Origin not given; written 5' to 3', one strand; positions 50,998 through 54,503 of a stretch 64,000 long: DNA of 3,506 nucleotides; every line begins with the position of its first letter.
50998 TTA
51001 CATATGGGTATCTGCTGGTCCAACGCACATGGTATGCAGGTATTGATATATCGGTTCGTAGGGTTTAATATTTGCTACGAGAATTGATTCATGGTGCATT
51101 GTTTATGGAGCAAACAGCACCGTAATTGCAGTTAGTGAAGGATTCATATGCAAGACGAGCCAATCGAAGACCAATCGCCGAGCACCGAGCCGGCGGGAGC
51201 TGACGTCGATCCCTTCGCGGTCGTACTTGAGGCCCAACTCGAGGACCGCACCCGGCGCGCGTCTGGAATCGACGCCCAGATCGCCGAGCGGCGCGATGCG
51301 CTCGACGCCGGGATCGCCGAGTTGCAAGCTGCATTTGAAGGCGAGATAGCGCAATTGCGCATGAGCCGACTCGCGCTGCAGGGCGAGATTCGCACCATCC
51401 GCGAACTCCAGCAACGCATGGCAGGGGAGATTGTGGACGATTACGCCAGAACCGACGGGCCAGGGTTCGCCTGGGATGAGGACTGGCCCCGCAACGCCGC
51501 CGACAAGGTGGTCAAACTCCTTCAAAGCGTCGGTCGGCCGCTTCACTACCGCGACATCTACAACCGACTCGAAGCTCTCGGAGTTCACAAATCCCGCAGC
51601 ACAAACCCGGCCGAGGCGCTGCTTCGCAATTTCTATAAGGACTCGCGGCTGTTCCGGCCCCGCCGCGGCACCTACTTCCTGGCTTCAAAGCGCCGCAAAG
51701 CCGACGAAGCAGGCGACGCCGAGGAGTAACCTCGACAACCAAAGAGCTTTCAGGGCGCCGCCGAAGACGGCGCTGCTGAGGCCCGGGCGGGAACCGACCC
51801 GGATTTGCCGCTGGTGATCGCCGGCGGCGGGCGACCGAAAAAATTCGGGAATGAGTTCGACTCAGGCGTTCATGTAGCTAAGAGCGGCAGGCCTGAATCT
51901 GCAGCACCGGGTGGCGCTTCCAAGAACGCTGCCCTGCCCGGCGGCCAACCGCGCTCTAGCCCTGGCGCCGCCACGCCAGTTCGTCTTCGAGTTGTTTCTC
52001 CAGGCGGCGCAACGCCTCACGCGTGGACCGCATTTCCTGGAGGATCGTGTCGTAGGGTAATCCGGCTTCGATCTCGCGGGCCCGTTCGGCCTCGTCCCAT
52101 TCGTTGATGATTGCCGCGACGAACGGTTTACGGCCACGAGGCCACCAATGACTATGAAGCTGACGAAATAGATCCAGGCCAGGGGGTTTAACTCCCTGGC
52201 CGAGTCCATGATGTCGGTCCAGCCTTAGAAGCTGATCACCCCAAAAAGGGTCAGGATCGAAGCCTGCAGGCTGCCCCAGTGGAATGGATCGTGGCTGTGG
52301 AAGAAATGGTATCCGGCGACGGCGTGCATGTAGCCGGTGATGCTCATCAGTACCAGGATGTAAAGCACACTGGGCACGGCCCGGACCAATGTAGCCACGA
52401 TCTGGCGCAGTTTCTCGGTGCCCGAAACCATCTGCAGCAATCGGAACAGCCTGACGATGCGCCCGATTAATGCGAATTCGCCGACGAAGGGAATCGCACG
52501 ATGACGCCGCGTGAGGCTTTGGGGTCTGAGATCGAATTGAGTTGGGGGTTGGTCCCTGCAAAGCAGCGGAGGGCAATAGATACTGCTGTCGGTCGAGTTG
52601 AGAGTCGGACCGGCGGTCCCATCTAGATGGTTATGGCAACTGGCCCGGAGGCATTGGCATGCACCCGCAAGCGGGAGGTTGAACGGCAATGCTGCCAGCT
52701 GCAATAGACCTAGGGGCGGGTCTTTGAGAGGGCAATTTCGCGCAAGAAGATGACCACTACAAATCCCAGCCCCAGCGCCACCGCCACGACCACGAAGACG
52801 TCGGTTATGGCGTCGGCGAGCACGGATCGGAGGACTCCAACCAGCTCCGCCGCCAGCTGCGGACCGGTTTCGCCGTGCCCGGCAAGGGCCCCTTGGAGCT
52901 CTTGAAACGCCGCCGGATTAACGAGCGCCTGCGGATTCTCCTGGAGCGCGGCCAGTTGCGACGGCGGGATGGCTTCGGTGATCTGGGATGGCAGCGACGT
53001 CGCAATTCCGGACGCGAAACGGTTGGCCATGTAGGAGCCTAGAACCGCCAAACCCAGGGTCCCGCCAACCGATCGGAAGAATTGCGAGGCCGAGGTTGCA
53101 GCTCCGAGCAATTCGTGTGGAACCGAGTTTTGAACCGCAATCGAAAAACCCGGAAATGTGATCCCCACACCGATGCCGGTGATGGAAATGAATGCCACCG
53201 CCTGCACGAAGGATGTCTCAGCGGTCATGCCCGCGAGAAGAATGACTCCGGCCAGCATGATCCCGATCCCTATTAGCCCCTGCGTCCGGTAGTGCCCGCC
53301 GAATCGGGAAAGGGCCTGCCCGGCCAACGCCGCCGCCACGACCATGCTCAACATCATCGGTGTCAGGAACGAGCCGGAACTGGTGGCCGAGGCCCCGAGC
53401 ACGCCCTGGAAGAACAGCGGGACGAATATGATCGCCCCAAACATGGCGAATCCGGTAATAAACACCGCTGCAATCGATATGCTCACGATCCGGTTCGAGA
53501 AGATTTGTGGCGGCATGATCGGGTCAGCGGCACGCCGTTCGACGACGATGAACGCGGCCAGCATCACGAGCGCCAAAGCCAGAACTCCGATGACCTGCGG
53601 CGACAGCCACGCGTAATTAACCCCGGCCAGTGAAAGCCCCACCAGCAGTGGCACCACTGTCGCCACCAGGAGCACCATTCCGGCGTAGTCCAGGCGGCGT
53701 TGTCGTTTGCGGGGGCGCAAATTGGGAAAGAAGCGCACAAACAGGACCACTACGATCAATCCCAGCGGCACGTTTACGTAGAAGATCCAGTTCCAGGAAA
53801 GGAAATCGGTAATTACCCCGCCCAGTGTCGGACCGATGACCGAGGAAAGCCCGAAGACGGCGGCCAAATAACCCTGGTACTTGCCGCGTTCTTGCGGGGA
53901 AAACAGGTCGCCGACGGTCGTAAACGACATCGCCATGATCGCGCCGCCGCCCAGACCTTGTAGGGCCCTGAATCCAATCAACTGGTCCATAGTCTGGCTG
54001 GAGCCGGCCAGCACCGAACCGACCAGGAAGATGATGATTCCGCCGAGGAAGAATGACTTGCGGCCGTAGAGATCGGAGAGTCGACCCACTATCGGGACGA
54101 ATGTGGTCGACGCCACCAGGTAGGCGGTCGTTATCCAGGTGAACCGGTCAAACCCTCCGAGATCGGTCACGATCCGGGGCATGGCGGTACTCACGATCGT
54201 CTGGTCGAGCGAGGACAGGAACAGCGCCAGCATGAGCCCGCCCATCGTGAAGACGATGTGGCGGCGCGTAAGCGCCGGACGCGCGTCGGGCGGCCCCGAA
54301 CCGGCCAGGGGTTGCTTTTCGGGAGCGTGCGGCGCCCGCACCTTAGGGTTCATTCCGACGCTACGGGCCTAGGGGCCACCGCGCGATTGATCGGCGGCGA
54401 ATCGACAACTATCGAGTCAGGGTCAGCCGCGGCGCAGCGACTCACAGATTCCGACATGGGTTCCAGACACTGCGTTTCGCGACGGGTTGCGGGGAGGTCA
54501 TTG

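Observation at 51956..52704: Decayed NaChBac-type voltage-gated sodium channel gene: stop codon exactly at the selectivity-filter glutamate, plus frameshift and loss of S1-S3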

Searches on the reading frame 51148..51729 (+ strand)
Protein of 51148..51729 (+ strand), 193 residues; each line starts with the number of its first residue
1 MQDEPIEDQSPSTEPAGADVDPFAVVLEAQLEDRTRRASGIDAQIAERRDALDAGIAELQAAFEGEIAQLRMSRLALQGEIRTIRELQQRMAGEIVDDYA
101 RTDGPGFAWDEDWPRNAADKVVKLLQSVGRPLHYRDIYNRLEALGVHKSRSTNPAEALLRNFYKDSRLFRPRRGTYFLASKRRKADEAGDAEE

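Call 4: search_protein_families(library=pfam, proteins=[window:51148-51729:+], max_evalue=0.01)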
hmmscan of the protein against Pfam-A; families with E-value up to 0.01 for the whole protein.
window:51148-51729:+ (193 aa): 1 family
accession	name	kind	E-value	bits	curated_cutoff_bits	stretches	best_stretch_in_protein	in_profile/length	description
PF05066.19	HARE-HTH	-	0.00035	21.4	25.9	1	123-179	9-69/71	HB1, ASXL, restriction endonuclease HTH domain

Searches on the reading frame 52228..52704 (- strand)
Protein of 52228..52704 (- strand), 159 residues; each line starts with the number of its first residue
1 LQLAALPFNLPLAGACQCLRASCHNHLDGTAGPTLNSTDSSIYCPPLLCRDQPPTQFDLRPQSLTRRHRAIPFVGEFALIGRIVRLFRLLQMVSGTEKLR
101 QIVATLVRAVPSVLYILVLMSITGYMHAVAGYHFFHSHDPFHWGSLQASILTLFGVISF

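Call 4: search_protein_families(library=pfam, proteins=[window:52228-52704:-], max_evalue=0.01)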
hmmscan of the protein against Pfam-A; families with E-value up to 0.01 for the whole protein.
seq(159 aa): 2 families
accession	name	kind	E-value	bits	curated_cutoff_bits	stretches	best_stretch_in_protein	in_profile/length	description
PF00520.37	Ion_trans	-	1.5e-11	44.4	25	1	82-157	98-185/241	Ion transport protein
PF08016.18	PKD_channel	-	0.00033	20.6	22.4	1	77-157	102-178/225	Polycystin cation channel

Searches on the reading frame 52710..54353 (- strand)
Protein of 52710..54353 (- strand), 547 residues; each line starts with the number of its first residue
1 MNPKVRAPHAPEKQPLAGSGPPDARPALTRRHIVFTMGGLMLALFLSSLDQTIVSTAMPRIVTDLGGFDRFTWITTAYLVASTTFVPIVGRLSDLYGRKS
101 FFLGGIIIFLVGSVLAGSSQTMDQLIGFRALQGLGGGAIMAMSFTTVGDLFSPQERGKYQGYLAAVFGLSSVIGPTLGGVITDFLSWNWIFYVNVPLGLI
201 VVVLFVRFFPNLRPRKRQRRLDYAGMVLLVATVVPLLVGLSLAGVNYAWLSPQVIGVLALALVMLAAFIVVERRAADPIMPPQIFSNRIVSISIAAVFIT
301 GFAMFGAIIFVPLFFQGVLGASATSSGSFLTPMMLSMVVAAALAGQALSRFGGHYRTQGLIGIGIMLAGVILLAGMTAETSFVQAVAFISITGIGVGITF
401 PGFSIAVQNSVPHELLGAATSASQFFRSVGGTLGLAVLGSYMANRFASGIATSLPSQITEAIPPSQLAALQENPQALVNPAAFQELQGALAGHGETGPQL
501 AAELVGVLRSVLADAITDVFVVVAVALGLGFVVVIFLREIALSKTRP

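Call 4: search_protein_families(library=pfam, proteins=[window:52710-54353:-], max_evalue=0.01)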
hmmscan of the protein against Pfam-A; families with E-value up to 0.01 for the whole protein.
window:52710-54353:- (547 aa): 3 families
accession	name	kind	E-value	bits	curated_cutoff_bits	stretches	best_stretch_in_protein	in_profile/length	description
PF07690.21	MFS_1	-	1.4e-54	185.8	33.4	1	40-434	1-346/347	Major Facilitator Superfamily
PF06609.19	TRI12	-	1.6e-19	70.2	23.2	1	52-534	61-547/599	Fungal trichothecene efflux pump (TRI12)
PF00083.30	Sugar_tr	-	1.9e-09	37.4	22.3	1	71-205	48-188/452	Sugar (and other) transporter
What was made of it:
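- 52710..54353 (-): Intact upstream neighbour, a 547-aa MFS transporter. It anchors the synteny with the loci that carry the intact channel gene. Pfam MFS_1 1.4e-54 (call 4).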

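Call 38: list_cluster_members(proteins=[window:52710-54353:-, window:51148-51729:+, window:46301-47545:-])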
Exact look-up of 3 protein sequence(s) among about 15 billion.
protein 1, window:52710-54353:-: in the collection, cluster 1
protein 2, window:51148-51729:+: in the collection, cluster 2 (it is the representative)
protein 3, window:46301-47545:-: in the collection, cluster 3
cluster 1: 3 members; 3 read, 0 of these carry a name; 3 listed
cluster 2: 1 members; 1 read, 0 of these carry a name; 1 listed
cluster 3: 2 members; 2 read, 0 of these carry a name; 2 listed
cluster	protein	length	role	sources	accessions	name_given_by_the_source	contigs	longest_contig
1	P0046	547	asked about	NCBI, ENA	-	-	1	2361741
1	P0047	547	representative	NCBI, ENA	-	-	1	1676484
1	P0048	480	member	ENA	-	-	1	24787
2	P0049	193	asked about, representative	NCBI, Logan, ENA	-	-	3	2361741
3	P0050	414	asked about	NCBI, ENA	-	-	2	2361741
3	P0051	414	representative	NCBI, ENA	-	-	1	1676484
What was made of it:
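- Tried and rejected: Exact look-ups of three window proteins gave no source names either (call 38).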
